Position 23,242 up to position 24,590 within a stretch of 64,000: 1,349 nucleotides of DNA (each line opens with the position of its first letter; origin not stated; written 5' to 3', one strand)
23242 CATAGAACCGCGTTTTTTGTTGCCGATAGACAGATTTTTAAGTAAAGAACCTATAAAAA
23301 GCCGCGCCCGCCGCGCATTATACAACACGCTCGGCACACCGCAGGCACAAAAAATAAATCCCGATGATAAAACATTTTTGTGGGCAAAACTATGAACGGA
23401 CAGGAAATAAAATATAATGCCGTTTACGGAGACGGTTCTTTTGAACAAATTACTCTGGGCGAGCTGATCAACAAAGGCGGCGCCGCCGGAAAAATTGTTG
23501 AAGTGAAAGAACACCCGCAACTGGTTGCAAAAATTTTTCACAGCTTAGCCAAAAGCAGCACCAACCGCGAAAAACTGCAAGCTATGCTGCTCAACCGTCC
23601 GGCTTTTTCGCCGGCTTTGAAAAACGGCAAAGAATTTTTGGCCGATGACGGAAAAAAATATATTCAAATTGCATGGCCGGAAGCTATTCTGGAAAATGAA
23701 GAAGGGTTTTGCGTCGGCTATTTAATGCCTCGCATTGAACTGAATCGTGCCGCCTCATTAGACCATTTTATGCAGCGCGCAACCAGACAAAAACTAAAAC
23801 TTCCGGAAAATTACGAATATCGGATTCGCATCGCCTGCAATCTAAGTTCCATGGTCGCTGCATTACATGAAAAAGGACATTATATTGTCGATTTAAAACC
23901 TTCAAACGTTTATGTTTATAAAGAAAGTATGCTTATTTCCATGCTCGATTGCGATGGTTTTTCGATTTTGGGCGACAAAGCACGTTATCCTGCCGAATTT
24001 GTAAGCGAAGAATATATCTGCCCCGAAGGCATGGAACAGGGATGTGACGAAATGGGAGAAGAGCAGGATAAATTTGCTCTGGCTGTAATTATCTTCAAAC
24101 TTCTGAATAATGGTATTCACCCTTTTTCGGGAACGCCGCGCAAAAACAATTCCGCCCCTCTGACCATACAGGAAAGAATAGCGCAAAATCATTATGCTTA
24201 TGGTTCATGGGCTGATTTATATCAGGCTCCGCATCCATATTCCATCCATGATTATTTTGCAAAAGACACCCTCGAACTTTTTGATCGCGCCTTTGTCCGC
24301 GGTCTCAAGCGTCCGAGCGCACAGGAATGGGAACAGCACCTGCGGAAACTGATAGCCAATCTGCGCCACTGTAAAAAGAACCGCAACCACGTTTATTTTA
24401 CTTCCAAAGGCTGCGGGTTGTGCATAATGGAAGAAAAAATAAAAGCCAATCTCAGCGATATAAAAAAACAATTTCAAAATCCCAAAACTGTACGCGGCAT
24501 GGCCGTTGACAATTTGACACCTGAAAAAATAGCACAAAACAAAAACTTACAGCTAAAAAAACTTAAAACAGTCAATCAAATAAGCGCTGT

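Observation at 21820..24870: Variant TerY-P-type module: small lipoprotein, vWA (TerY-like), PP2C phosphatase and membrane-anchored Ser/Thr kinase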

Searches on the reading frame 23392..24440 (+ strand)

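Call 39: search_dna_similar(query=window:23392-24440:+, collection=plasmids, mode=protein, max_rows=25, max_evalue=1e-10)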
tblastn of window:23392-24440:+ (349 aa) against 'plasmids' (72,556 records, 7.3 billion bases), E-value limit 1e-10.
Records with a match: 52; places in all: 52; records where one place covers at least 80% of the query: 45.
Best place of each record, by identity: <60% 52.
By first word of the organism name: Rhizobium 8; Escherichia 8; Sinorhizobium 7; Pseudomonas 7; Azospirillum 3; Deinococcus 3; Trichormus 2; Cupriavidus 2; Sphingomonas 2; Mesorhizobium 2; and 8 more.
By predicted mobility (MOB-suite, as given by PLSDB): non-mobilizable 23; conjugative 22; mobilizable 7.
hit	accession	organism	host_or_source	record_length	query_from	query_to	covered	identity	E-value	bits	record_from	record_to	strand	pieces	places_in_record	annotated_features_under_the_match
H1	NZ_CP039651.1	Azospirillum sp. TSA2s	Soil,rice paddy soil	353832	3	349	99%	34.5%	3e-54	198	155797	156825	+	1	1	hypothetical protein | PP2C family serine/threonine-protein phosphatase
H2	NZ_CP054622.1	Azospirillum oryzae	cell culture,soil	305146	3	349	99%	34.5%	3e-54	198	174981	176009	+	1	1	hypothetical protein | PP2C family serine/threonine-protein phosphatase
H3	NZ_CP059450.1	Azospirillum brasilense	Prokaryotes,soil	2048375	5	344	97%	32.2%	4e-50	186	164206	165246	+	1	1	none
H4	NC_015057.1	Granulicella tundricola MP5ACTX9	-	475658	18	344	94%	33.3%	1e-38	153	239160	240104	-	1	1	hypothetical protein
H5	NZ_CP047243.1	Trichormus variabilis 0441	cell culture,thermal spring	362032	14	349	96%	30.1%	6e-25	113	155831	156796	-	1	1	WD-40 repeat-containing serine/threonine protein kinase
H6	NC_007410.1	Trichormus variabilis ATCC 29413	-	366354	14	349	96%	30.1%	6e-25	113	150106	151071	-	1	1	WD-40 repeat-containing serine/threonine protein kinase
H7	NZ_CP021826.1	Sinorhizobium meliloti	Medicago truncatula,Single Cell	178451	11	347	97%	29.9%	2e-27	120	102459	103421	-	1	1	protein kinase domain-containing protein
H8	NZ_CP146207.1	Sinorhizobium meliloti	-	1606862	11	347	97%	29.9%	2e-27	120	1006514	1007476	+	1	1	none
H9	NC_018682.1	Sinorhizobium meliloti Rm41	-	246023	9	347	97%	29.0%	7e-27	119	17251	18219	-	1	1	hypothetical protein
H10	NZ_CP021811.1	Sinorhizobium meliloti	Medicago sativa,Single Cell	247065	9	347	97%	29.0%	7e-27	119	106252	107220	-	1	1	hypothetical protein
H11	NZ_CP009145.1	Sinorhizobium meliloti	Medicago orbicularis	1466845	9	347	97%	29.0%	7e-27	119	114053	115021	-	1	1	none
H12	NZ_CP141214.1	Sinorhizobium meliloti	alfalfa,Isolate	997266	11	347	97%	29.1%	6e-26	116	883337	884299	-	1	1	protein kinase domain-containing protein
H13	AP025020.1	Calothrix sp. PCC 7716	-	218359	18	344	94%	29.6%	9e-22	103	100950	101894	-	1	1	hypothetical protein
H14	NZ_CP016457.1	Sphingobium sp. RAC03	Microbial isolate,Algal phycosphere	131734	20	344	93%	29.3%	9e-25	112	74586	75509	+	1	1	topoisomerase DNA-binding C4 zinc finger domain-containing protein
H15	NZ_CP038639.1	Cupriavidus oxalaticus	whole organism,sewage sludge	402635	14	349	96%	28.3%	4e-18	93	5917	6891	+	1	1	helix-hairpin-helix domain-containing protein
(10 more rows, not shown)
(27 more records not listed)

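Call 40: get_annotated_region(hit=H1, flank=6000)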
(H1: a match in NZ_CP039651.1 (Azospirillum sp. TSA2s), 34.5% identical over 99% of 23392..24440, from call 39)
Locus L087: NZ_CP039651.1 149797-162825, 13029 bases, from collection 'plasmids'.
description: Azospirillum sp. TSA2s plasmid p1
organism: Azospirillum sp. TSA2s (NCBI taxid 709810)
taxonomy: Bacteria; Pseudomonadota; Alphaproteobacteria; Rhodospirillales; Azospirillaceae; Azospirillum; Azospirillum sp. TSA2s
host: -; source: Soil,rice paddy soil; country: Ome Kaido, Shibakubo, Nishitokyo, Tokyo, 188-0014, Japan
typing (MOB-suite, as given by PLSDB): mobilizable; relaxase MOBH,MOBP
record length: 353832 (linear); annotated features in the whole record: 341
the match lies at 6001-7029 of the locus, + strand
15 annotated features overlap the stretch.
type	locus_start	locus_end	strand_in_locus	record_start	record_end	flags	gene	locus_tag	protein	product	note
CDS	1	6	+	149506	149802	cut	-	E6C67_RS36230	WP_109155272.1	hypothetical protein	-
CDS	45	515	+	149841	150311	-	-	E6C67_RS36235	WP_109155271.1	hypothetical protein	-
CDS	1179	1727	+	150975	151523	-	-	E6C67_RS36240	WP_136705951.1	hypothetical protein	-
CDS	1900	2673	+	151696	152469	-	-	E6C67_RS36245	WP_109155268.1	GIY-YIG nuclease family protein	-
CDS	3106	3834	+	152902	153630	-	-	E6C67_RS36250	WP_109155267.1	hypothetical protein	-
CDS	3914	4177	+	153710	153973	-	-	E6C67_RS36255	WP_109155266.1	hypothetical protein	-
CDS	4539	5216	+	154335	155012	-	-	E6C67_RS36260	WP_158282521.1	VWA domain-containing protein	-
CDS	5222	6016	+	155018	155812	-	-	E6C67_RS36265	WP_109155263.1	PP2C family serine/threonine-protein phosphatase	-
CDS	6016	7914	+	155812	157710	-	-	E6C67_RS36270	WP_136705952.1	hypothetical protein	-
CDS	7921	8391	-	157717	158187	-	-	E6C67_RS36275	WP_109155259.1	hypothetical protein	-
CDS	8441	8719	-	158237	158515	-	-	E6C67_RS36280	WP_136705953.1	hypothetical protein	-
CDS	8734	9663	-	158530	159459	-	-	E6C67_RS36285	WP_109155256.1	hypothetical protein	-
CDS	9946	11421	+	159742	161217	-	-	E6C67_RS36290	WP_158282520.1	DNA cytosine methyltransferase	-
CDS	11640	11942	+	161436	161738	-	-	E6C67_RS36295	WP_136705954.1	hypothetical protein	-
CDS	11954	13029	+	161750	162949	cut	-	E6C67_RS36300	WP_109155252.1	site-specific DNA-methyltransferase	-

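Call 41: get_annotated_region(hit=H7, flank=6000)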
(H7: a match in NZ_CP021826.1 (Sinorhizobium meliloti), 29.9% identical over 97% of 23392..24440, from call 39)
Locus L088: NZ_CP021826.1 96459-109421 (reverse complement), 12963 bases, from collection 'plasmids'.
description: Sinorhizobium meliloti strain KH35c plasmid accessoryA, complete sequence
organism: Sinorhizobium meliloti (NCBI taxid 382)
taxonomy: Bacteria; Pseudomonadota; Alphaproteobacteria; Hyphomicrobiales; Rhizobiaceae; Sinorhizobium; Sinorhizobium meliloti
host: -; source: Medicago truncatula,Single Cell; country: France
typing (MOB-suite, as given by PLSDB): conjugative; replicon rep_cluster_546; relaxase MOBP; mating-pair formation MPF_T
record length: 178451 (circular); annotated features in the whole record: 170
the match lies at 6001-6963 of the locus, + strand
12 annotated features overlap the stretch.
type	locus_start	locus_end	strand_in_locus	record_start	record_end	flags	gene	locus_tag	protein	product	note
CDS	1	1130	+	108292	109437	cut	-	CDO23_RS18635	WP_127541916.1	hypothetical protein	-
CDS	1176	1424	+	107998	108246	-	-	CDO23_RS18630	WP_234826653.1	hypothetical protein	-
CDS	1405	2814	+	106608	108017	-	hxsB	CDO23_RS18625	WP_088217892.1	His-Xaa-Ser system radical SAM maturase HxsB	-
CDS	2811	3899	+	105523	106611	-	hxsC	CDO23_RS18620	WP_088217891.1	His-Xaa-Ser system radical SAM maturase HxsC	-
CDS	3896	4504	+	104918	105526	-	hxsA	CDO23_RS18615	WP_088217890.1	His-Xaa-Ser repeat protein HxsA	-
CDS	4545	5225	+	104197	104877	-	-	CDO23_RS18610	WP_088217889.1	VWA domain-containing protein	-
CDS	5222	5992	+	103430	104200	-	-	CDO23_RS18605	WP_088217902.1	PP2C family serine/threonine-protein phosphatase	-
CDS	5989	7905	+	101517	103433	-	-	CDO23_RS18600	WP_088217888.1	protein kinase domain-containing protein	-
CDS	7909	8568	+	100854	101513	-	-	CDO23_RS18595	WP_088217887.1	SH3 domain-containing protein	-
CDS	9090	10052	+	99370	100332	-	-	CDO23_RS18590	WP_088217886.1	hypothetical protein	-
CDS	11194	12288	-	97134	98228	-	-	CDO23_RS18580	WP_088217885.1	IS21 family transposase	-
CDS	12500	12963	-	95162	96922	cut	-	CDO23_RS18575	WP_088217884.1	ATP-binding protein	-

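Call 42: get_annotated_region(hit=H4, flank=6000)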
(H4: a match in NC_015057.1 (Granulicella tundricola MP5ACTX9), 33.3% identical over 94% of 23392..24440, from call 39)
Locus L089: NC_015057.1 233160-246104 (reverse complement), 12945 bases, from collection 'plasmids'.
description: Granulicella tundricola MP5ACTX9 plasmid pACIX901, complete sequence
organism: Granulicella tundricola MP5ACTX9 (NCBI taxid 1198114)
taxonomy: Bacteria; Acidobacteriota; Terriglobia; Terriglobales; Acidobacteriaceae; Granulicella; Granulicella tundricola; Granulicella tundricola MP5ACTX9
host: -; source: -; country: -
typing (MOB-suite, as given by PLSDB): non-mobilizable
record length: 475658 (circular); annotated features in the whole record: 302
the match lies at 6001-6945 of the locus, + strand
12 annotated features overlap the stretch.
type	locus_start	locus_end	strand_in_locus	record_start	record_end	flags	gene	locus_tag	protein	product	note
CDS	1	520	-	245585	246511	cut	-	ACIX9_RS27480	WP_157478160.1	sigma-70 family RNA polymerase sigma factor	-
CDS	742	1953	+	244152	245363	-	-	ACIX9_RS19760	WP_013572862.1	DUF6569 family protein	-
CDS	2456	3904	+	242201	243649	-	-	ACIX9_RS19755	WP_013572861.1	DUF4139 domain-containing protein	-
CDS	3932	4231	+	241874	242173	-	-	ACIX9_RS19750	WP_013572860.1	hypothetical protein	-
CDS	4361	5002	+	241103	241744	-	-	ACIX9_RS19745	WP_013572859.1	VWA domain-containing protein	-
CDS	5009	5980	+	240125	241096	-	-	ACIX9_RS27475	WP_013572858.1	PP2C family serine/threonine-protein phosphatase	-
CDS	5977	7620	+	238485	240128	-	-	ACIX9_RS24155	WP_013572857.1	hypothetical protein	-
CDS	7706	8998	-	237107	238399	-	-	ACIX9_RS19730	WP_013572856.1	hypothetical protein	-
CDS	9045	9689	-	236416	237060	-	-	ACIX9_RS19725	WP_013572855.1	hypothetical protein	-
CDS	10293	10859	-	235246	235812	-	-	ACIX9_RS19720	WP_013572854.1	DNA-3-methyladenine glycosylase I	GO:0006284 - base-excision repair [Evidence IEA]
CDS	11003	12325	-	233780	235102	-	-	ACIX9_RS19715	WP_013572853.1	sugar MFS transporter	GO:0055085 - transmembrane transport [Evidence IEA]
CDS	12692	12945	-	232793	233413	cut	-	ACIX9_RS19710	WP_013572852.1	NAD(P)H-dependent oxidoreductase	-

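Call 48: search_protein_families(library=padloc, proteins=[L087:4539-5216:+, L087:5222-6016:+, L087:6016-7914:+], max_evalue=0.01)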
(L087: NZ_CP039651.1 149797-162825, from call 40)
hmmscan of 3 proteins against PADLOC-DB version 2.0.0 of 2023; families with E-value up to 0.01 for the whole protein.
L087:4539-5216:+ (225 aa): 1 family
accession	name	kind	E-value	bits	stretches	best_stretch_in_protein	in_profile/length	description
PDLC02224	TerY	-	0.0015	16.1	1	91-171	130-207/277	-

L087:5222-6016:+ (264 aa): 2 families
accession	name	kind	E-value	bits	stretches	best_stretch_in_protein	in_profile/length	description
PDLC04518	PDC-M21C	-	0.00071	16.9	1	37-143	18-114/243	-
PDLC02222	PP2C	-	0.0043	14.4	0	29-78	11-58/242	-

L087:6016-7914:+ (632 aa): 7 families
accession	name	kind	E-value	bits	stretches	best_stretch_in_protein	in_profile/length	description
PDLC04039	PD-T4-6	-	1.7e-10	38.5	1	137-461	123-434/458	-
PDLC04053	PD-T4-6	-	1.8e-08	32.2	1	133-234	115-214/311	-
PDLC04054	PD-T4-6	-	1.6e-06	25.8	1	134-233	117-215/347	-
PDLC01088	C3a189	-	2.3e-06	24.4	1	120-311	88-259/840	kinase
PDLC04138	mad6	-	8.8e-06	22.9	1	153-310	178-313/659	mads_6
PDLC04047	PD-T4-6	-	4.5e-05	20.7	1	134-234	117-215/327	-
PDLC04042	PD-T4-6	-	4.6e-05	21.2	1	133-234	114-215/292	-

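Call 61: search_protein_families(library=pfam, proteins=[L088:7909-8568:+, L088:5989-7905:+, L087:6016-7914:+, L089:5977-7620:+, L087:3914-4177:+, L089:3932-4231:+], max_evalue=0.01)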
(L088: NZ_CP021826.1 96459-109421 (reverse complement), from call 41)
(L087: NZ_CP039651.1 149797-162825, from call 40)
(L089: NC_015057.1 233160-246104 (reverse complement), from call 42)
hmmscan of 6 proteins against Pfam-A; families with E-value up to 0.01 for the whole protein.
L088:7909-8568:+ (219 aa): 2 families
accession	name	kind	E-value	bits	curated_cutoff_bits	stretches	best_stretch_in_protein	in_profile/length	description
PF08239.17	SH3_3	-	8.3e-12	45.6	27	1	164-215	2-54/54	Bacterial SH3 domain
PF06347.19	SH3_4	-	8.8e-11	41.9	24.1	1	163-211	3-51/56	Bacterial SH3 domain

L088:5989-7905:+ (638 aa): 1 family
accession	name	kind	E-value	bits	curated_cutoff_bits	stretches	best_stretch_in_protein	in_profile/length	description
PF00069.31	Pkinase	-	2.6e-06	27.5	31.7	1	104-222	91-201/263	Protein kinase domain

L087:6016-7914:+ (632 aa): 1 family
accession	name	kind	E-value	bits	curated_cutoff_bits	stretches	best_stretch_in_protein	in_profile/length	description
PF00069.31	Pkinase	-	3.1e-07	30.5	31.7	1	141-301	111-255/263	Protein kinase domain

L089:5977-7620:+ (547 aa): 1 family
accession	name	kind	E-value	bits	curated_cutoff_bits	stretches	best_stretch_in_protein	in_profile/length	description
PF00069.31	Pkinase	-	0.00082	19.3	31.7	1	95-221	80-199/263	Protein kinase domain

L087:3914-4177:+ (87 aa): 0 families

L089:3932-4231:+ (99 aa): 0 families
